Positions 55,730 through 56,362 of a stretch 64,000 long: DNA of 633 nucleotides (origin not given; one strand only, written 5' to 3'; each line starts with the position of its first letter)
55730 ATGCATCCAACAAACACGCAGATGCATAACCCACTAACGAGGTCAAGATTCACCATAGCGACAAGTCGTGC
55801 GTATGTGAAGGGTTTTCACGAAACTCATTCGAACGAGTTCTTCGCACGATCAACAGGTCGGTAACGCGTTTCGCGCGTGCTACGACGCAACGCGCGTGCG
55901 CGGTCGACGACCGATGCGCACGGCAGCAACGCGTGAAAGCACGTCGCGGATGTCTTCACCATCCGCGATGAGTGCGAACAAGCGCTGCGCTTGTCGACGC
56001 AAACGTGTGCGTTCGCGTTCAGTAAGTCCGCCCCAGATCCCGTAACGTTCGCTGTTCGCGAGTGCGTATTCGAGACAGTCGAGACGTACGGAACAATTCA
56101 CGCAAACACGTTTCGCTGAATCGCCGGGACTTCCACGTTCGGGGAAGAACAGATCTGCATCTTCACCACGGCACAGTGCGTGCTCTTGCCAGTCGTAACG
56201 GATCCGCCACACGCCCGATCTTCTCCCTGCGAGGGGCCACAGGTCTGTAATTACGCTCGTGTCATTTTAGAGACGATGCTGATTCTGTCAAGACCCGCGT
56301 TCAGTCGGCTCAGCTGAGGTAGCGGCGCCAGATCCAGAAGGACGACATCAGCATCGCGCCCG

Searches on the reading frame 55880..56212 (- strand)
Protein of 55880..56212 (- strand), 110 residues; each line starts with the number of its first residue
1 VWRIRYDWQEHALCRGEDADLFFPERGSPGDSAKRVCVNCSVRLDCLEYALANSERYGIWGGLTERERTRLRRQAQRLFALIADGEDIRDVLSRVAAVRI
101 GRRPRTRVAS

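Call 7: search_protein_families(library=pfam, proteins=[window:55880-56212:-], max_evalue=0.01)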
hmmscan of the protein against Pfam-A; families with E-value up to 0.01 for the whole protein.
window:55880-56212:- (110 aa): 1 family
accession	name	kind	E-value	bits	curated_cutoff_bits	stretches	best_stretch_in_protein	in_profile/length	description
PF02467.21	Whib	-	4.4e-25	88.5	23.6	1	8-71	1-65/65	Transcription factor WhiB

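Call 8: search_protein_families(library=ncbifam, proteins=[window:55880-56212:-], max_evalue=0.1)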
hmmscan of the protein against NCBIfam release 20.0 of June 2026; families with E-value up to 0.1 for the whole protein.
window:55880-56212:- (110 aa): 0 families

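Call 21: find_related_loci(query=A2, collection=metagenome_contigs, flank=5000)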
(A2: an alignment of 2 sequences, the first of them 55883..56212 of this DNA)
Query A2 (110 aa) in metagenome_contigs; peptide patterns used: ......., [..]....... (x = any residue, [..] = any of these).
359 stretches matched a pattern; 12 encode a relative of the query (tblastn E <= 1e-3); 12 distinct loci.
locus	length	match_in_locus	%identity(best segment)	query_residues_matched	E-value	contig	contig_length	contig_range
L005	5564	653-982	99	1-110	1e-70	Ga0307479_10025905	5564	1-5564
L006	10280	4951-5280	98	1-110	5e-70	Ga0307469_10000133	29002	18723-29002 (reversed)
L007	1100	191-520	97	1-110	9e-74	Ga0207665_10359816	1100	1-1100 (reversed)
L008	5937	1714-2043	92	1-110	4e-58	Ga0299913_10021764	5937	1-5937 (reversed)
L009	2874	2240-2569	92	1-110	2e-57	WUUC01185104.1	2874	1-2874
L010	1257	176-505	92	1-110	5e-60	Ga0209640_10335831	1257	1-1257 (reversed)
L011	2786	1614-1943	91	1-110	1e-56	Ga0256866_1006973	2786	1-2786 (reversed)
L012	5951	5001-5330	91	1-110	2e-56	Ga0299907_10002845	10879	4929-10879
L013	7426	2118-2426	85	1-103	2e-50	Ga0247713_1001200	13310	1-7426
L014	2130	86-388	87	1-101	7e-51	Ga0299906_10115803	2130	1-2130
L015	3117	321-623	87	1-101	5e-50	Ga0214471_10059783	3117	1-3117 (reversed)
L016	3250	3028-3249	53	8-73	1e-17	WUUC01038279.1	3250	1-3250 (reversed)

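Call 36: search_protein_families(library=pfam, proteins=[L008:2282-2731:+, L013:2598-2909:+], max_evalue=10)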
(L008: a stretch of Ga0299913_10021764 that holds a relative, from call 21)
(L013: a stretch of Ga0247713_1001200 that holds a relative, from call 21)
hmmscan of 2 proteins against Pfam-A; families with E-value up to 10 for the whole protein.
L008:2282-2731:+ (150 aa): 2 families
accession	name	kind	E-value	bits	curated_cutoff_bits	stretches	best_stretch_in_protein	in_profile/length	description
PF16058.10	Mucin-like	-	0.11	13.4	28.7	1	44-115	18-90/94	Mucin-like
PF07382.16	HC2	-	0.77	10.3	40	1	6-142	5-164/194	Histone H1-like nucleoprotein HC2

L013:2598-2909:+ (104 aa): 1 family
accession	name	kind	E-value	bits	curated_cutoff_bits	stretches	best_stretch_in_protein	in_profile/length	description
PF07382.16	HC2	-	2.8e-09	37.8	40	1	4-103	7-103/194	Histone H1-like nucleoprotein HC2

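Call 43: find_homologous_proteins(query=window:55883-56212:-, max_evalue=1e-10)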
Query window:55883-56212:- (110 aa): 154 proteins with E <= 1e-10 among 189 candidates; the best 120 are listed.
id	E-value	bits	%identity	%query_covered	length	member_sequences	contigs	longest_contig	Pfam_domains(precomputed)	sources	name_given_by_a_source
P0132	2.9e-67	242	99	100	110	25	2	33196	PF02467.22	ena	-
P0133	7.2e-65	234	95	100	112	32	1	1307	PF02467.22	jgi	jgi:WhiB family redox-sensing transcriptional regulator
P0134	1.8e-61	223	92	100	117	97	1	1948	PF02467.22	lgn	-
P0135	2.4e-59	216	93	92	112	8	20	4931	PF02467.22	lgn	-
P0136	9.7e-58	211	90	96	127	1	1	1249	PF02467.22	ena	-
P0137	7.3e-57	208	85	100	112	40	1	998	PF02467.22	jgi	jgi:WhiB family redox-sensing transcriptional regulator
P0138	4.4e-56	206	86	94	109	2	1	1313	PF02467.22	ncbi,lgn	-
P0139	2.2e-55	204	85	100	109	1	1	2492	PF02467.22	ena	-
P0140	5.9e-55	202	85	100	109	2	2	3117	PF02467.22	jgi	-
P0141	3.0e-53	197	82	100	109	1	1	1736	PF02467.22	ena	-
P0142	3.8e-53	196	82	100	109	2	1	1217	PF02467.22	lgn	-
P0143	6.6e-53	196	84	94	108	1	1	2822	PF02467.22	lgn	-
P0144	1.1e-52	195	80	100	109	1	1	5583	PF02467.22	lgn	-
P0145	3.2e-52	193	80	100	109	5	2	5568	PF02467.22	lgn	-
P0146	3.7e-52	193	78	100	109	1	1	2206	PF02467.22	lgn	-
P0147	6.9e-52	192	83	94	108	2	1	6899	PF02467.22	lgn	-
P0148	1.1e-51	192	84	94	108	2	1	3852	PF02467.22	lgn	-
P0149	2.7e-51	190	83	94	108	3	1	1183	PF02467.22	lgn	-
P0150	4.3e-51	190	83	94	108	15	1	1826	PF02467.22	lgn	-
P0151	5.0e-51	189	83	94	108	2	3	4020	PF02467.22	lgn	-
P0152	8.2e-51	189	83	94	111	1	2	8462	PF02467.22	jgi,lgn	jgi:hypothetical protein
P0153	2.5e-50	187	82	94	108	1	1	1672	PF02467.22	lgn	-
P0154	3.3e-50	187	80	100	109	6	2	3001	PF02467.22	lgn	-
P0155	3.8e-50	187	80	94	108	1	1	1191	PF02467.22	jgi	jgi:WhiB family transcriptional regulator, redox-sensing transcriptional regulator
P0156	4.0e-50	187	82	94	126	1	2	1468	PF02467.22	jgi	jgi:WhiB family transcriptional regulator, redox-sensing transcriptional regulator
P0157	6.3e-49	183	80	94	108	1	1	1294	PF02467.22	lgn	-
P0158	1.7e-48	181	78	94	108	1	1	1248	PF02467.22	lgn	-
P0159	1.4e-46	175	75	94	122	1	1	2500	PF02467.22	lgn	-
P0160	3.1e-42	161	88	74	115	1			PF02467.22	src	-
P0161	3.7e-40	155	96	64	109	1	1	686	PF02467.22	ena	-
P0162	1.6e-33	133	56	95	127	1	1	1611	PF02467.22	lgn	-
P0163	7.2e-33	131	90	64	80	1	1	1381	PF02467.22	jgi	jgi:hypothetical protein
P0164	4.0e-31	125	84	66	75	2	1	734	PF02467.22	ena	-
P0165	7.9e-29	118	94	58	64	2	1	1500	PF02467.22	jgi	jgi:hypothetical protein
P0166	4.1e-27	112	64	80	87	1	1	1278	PF02467.22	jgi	jgi:hypothetical protein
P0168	1.2e-23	101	64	54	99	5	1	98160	PF02467.22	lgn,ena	-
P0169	1.3e-23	101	66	53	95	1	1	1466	PF02467.22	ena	-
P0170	1.7e-23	101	66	54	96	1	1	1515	PF02467.22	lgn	-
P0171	1.9e-23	101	66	55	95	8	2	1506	PF02467.22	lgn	-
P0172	2.2e-23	100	66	54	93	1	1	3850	PF02467.22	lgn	-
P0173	2.9e-23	100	67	52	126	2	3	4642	PF02467.22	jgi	jgi:WhiB family transcriptional regulator, redox-sensing transcriptional regulator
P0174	3.1e-23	100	65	52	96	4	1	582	PF02467.22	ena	-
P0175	3.6e-23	100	60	56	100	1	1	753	PF02467.22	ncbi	-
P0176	3.7e-23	100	65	55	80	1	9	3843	PF02467.22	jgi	jgi:WhiB family redox-sensing transcriptional regulator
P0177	3.7e-23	100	67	52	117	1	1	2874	PF02467.22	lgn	-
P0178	3.9e-23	100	66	54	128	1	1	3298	PF02467.22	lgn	-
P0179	4.0e-23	100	65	52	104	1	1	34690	PF02467.22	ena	-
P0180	4.1e-23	100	65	52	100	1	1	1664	PF02467.22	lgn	-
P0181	4.2e-23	100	60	56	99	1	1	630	PF02467.22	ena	-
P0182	4.8e-23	99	58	57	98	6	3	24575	PF02467.22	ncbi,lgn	-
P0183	4.9e-23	99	67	52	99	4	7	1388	PF02467.22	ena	-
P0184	5.0e-23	99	65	52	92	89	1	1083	PF02467.22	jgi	jgi:WhiB family redox-sensing transcriptional regulator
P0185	6.2e-23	99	68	52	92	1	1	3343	PF02467.22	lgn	-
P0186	8.2e-23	99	67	53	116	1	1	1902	PF02467.22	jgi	-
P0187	1.2e-22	98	67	52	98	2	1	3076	PF02467.22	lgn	-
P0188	1.3e-22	98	67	53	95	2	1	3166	PF02467.22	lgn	-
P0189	1.4e-22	98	63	52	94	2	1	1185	PF02467.22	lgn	-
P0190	1.4e-22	98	67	50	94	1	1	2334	PF02467.22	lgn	-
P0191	1.4e-22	98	65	52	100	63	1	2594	PF02467.22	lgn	-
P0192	1.8e-22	98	62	53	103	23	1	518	PF02467.22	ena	-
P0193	2.3e-22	97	67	50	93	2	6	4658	PF02467.22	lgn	-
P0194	3.0e-22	97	63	54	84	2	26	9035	PF02467.22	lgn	-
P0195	4.0e-22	96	66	51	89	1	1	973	PF02467.22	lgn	-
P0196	4.7e-22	96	66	53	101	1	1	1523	PF02467.22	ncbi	-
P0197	5.3e-22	96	63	52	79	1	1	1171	PF02467.22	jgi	jgi:WhiB family redox-sensing transcriptional regulator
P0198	6.2e-22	96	68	51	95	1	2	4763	PF02467.22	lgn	-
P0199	7.2e-22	96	67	52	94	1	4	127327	PF02467.22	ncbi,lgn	-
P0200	7.4e-22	96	67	52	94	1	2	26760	PF02467.22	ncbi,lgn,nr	ncbi:MAG: WhiB family transcriptional regulator [Actinomycetota bacterium]|nr:WhiB family transcript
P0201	7.4e-22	96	65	52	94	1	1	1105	PF02467.22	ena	-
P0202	7.5e-22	96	67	52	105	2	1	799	PF02467.22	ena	-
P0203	8.0e-22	95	65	52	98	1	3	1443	PF02467.22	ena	-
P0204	8.5e-22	95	54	72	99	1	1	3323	PF02467.22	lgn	-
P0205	9.1e-22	95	65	52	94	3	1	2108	PF02467.22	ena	-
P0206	9.3e-22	95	65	50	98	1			PF02467.22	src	-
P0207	1.0e-21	95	67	52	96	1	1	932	PF02467.22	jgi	-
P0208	1.0e-21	95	67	52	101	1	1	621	PF02467.22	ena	-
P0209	1.0e-21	95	65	52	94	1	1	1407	PF02467.22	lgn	-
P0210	1.1e-21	95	64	53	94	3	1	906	PF02467.22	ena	-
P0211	1.2e-21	95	64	53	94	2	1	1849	PF02467.22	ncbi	-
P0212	1.2e-21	95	63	52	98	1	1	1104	PF02467.22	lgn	-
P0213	1.3e-21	95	65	52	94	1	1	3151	PF02467.22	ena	-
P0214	1.6e-21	94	65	52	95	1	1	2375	PF02467.22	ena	-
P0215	1.7e-21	94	65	52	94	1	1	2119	PF02467.22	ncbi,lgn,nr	ncbi:MAG TPA: WhiB family transcriptional regulator [Acidimicrobiales bacterium]|nr:WhiB family tran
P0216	1.7e-21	94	65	52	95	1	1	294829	PF02467.22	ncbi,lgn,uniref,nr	ncbi:WhiB family transcriptional regulator [Acidiferrimicrobium sp. IK]|uniref:WhiB family transcrip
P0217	1.7e-21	94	58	55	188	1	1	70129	PF02467.22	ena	-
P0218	2.4e-21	94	64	51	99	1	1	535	PF02467.22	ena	-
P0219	3.1e-21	94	64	53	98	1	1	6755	PF02467.22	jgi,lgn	jgi:WhiB family redox-sensing transcriptional regulator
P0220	3.4e-21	93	64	54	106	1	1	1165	PF02467.22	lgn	-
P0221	3.4e-21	93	63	52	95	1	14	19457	PF02467.22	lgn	-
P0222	4.3e-21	93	65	52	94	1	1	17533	PF02467.22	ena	-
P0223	5.6e-21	93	63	52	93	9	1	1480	PF02467.22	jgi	jgi:WhiB family transcriptional regulator, redox-sensing transcriptional regulator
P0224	6.3e-21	93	64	53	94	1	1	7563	PF02467.22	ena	-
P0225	6.5e-21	93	63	52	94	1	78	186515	PF02467.22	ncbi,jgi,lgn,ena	jgi:WhiB family redox-sensing transcriptional regulator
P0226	6.6e-21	93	63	61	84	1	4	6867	PF02467.22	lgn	-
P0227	8.2e-21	92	64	53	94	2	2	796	PF02467.22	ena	-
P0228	8.9e-21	92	63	52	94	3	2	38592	PF02467.22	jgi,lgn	jgi:WhiB family transcriptional regulator, redox-sensing transcriptional regulator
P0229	1.1e-20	92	63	52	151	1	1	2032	PF02467.22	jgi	jgi:WhiB family redox-sensing transcriptional regulator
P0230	2.6e-20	91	60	56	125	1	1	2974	PF02467.22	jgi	jgi:WhiB family redox-sensing transcriptional regulator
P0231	3.0e-20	90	61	52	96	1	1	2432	PF02467.22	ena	-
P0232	3.6e-20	90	57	51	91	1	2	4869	PF02467.22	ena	-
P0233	1.6e-19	88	62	59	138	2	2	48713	PF02467.22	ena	-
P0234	1.8e-19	88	62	59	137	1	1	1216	PF02467.22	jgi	-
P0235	2.9e-19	87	62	59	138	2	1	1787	PF02467.22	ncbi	-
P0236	7.9e-19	86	63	55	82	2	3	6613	PF02467.22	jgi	jgi:WhiB family redox-sensing transcriptional regulator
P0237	9.6e-19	86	59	63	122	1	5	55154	PF02467.22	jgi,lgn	-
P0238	1.3e-18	85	59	53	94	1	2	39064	PF02467.22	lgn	-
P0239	2.8e-18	84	56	65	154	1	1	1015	PF02467.22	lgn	-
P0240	3.3e-18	84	56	65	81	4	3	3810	PF02467.22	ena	-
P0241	4.0e-18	84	59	62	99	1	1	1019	PF02467.22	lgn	-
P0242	4.9e-18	83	56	65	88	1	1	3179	PF02467.22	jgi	-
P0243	5.4e-18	83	60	52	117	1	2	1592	PF02467.22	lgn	-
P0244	5.7e-18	83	57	55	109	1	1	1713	PF02467.22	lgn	-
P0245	8.2e-18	83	57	61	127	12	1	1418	PF02467.22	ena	-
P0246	1.1e-17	82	54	52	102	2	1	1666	PF02467.22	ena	-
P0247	1.8e-17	81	58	54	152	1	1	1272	PF02467.22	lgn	-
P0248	1.8e-17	81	57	59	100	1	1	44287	PF02467.22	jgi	jgi:WhiB family redox-sensing transcriptional regulator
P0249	1.9e-17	81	58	60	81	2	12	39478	PF02467.22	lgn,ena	-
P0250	2.4e-17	81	53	65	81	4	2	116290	PF02467.22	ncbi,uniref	ncbi:WhiB family transcriptional regulator [Streptomyces narbonensis]|uniref:Transcriptional regulat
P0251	2.6e-17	81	57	54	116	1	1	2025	PF02467.22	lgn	-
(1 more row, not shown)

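Call 44: find_encoding_contigs(protein=P0132, flank=4000, max_places=3)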
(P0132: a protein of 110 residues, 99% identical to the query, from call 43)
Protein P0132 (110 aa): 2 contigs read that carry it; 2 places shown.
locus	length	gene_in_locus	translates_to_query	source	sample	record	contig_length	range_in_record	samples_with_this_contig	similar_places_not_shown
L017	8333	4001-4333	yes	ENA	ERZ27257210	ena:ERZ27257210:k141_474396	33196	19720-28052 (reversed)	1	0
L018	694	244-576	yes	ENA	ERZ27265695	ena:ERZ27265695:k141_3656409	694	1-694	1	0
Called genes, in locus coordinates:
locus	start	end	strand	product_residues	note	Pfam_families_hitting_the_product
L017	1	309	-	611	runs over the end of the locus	PF00664:ABC_membrane, PF00005:ABC_tran, PF02463:SMC_N (faint)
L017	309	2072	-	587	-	PF00664:ABC_membrane, PF00005:ABC_tran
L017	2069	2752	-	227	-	PF00440:TetR_N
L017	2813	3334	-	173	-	PF03266:NTPase_1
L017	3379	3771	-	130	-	-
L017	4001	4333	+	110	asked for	PF02467:Whib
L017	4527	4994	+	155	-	-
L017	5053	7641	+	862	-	PF08335:GlnD_UR_UTase, PF01966:HD (weak), PF01842:ACT (faint), PF24931:ACT_ACR9_3rd (weak), PF26956:ACT_ACR_D1 (weak)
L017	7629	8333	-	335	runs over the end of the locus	-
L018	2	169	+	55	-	?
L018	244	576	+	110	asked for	PF02467:Whib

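Call 45: find_encoding_contigs(protein=P0152, flank=4000, max_places=3)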
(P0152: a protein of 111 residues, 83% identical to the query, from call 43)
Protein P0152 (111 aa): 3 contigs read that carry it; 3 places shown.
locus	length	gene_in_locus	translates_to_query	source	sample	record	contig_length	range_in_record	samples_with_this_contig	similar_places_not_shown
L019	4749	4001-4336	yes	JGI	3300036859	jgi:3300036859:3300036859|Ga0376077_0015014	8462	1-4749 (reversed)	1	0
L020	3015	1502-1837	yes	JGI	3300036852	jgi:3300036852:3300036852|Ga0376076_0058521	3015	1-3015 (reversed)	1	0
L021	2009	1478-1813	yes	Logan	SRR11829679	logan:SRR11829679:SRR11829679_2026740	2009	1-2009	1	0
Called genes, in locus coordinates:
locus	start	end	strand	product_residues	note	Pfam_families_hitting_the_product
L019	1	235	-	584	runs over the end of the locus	PF00664:ABC_membrane, PF00005:ABC_tran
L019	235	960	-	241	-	PF00440:TetR_N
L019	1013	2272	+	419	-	PF05977:MFS_3, PF07690:MFS_1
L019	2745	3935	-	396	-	PF00155:Aminotran_1_2, PF01041:DegT_DnrJ_EryC1 (weak)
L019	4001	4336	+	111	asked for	PF02467:Whib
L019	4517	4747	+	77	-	?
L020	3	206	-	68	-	?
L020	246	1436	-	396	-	PF00155:Aminotran_1_2, PF01041:DegT_DnrJ_EryC1 (weak)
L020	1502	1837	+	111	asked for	PF02467:Whib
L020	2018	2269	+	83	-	-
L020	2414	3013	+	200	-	?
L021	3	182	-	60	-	?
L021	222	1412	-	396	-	PF00155:Aminotran_1_2, PF01041:DegT_DnrJ_EryC1 (weak)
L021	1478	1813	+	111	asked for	PF02467:Whib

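Call 46: find_encoding_contigs(protein=P0147, flank=4000, max_places=3)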
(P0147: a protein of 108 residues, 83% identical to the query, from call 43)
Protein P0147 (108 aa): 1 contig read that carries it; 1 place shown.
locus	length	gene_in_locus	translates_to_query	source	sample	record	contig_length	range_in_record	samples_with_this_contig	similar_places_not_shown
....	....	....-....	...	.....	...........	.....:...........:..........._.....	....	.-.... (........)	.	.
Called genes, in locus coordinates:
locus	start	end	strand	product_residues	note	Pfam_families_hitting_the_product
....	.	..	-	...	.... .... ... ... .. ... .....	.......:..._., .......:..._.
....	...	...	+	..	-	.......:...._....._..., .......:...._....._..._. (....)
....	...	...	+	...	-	-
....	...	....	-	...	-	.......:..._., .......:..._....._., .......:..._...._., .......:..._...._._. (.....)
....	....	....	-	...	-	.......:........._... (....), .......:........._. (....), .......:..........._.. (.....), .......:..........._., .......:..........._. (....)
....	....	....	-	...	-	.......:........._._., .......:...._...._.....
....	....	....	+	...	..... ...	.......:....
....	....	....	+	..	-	?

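Call 56: list_cluster_members(proteins=[P0138, P0132, P0133])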
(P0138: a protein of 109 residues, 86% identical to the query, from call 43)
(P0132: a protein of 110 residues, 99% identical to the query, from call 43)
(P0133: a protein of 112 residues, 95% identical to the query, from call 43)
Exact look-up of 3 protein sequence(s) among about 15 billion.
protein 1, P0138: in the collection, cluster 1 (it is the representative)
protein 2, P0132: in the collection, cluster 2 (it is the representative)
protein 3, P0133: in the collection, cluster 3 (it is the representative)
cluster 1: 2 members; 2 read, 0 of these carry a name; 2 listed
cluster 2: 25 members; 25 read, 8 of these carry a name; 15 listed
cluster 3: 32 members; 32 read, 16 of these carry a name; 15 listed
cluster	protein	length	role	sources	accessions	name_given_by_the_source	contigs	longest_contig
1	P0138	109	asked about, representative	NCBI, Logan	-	-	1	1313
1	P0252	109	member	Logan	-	-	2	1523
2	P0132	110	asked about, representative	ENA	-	-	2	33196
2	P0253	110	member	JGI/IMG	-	WhiB family redox-sensing transcriptional regulator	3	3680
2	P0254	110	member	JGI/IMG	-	WhiB family redox-sensing transcriptional regulator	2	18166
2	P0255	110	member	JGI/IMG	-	WhiB family transcriptional regulator, redox-sensing transcriptional regulator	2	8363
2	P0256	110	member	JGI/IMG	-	WhiB family transcriptional regulator, redox-sensing transcriptional regulator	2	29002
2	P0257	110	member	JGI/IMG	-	WhiB family redox-sensing transcriptional regulator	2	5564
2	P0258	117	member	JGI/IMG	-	WhiB family redox-sensing transcriptional regulator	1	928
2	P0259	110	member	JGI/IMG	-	WhiB family redox-sensing transcriptional regulator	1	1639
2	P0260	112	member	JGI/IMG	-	WhiB family redox-sensing transcriptional regulator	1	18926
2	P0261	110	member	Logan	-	-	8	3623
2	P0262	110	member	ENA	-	-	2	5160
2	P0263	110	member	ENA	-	-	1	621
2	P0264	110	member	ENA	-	-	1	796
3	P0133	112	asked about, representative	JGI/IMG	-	WhiB family redox-sensing transcriptional regulator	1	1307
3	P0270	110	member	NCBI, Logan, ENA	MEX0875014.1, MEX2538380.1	MAG: WhiB family transcriptional regulator [Actinomycetota bacterium]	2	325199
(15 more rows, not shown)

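Call 57: search_protein_families(library=ncbifam, proteins=[L013:2598-2909:+, L020:2018-2266:+, L008:2282-2731:+, L014:583-972:+], max_evalue=10)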
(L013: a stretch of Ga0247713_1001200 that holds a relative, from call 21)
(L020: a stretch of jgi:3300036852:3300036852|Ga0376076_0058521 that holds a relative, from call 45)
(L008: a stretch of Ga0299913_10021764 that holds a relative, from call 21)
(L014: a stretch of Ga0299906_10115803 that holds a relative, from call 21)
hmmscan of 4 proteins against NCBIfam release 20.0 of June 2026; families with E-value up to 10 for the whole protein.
L013:2598-2909:+ (104 aa): 3 families
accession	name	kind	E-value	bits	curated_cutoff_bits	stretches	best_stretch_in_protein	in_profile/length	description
NF038053.1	hist_H1_lk_Burk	equivalog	1.1e-06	29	80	1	4-103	12-123/195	histone H1-like DNA-binding protein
NF038052.1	histone_lik_HC2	exception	1.6e-06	28.4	135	1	4-103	7-104/201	histone H1-like DNA-binding protein Hc2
NF050153.2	Rv3852_fam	equivalog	0.44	11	100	0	28-90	14-90/145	Rv3852 family protein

L020:2018-2266:+ (83 aa): 3 families
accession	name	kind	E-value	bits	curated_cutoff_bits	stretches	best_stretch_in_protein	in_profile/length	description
NF038052.1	histone_lik_HC2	exception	1.6e-08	35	135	1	4-82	7-83/201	histone H1-like DNA-binding protein Hc2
NF038053.1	hist_H1_lk_Burk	equivalog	8.6e-08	32.7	80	1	2-82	46-128/195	histone H1-like DNA-binding protein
NF011492.0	PRK14900.1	equivalog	3.6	5.3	1783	2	37-82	970-1014/1044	valine--tRNA ligase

L008:2282-2731:+ (150 aa): 1 family
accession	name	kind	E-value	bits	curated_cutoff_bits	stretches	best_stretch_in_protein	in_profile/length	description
NF038053.1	hist_H1_lk_Burk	equivalog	0.0012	19.2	80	1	5-142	9-155/195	histone H1-like DNA-binding protein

L014:583-972:+ (130 aa): 2 families
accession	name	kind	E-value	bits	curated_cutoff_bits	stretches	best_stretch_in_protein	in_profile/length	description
NF038053.1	hist_H1_lk_Burk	equivalog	0.00089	19.6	80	1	5-128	29-155/195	histone H1-like DNA-binding protein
NF038052.1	histone_lik_HC2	exception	0.33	11.1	135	1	65-129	6-68/201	histone H1-like DNA-binding protein Hc2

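Call 58: find_encoding_contigs(protein=P0270, flank=4000, max_places=3)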
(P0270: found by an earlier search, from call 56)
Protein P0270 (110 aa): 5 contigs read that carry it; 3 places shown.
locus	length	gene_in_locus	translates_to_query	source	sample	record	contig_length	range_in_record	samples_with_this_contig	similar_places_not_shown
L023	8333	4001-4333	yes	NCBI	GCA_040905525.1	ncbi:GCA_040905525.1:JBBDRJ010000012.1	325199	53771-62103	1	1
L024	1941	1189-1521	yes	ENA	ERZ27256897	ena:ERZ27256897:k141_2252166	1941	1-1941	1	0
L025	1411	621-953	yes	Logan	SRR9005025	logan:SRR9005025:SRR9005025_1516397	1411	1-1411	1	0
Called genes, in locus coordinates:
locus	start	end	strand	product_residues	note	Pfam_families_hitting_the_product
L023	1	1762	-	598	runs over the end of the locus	PF00664:ABC_membrane, PF00005:ABC_tran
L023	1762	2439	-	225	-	PF00440:TetR_N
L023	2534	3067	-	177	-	PF03266:NTPase_1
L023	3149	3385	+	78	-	PF22482:AsnC_trans_reg_3 (weak), PF01037:AsnC_trans_reg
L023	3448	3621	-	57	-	-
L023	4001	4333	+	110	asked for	PF02467:Whib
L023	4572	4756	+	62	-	-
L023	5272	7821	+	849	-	PF08335:GlnD_UR_UTase, PF01966:HD, PF01842:ACT (weak), PF24931:ACT_ACR9_3rd (weak), PF26956:ACT_ACR_D1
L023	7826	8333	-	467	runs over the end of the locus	PF01406:tRNA-synt_1e, PF09334:tRNA-synt_1g (faint), PF23493:CysS_C (weak)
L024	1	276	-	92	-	?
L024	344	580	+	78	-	PF22482:AsnC_trans_reg_3 (weak), PF01037:AsnC_trans_reg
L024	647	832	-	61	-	-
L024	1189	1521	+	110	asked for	PF02467:Whib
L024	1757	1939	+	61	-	?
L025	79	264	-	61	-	-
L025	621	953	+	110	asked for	PF02467:Whib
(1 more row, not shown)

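Call 69: search_protein_families(library=phrogs, proteins=[L013:2598-2909:+], max_evalue=0.1)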
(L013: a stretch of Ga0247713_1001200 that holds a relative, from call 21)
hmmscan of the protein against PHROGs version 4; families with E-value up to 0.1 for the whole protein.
L013:2598-2909:+ (104 aa): 0 families
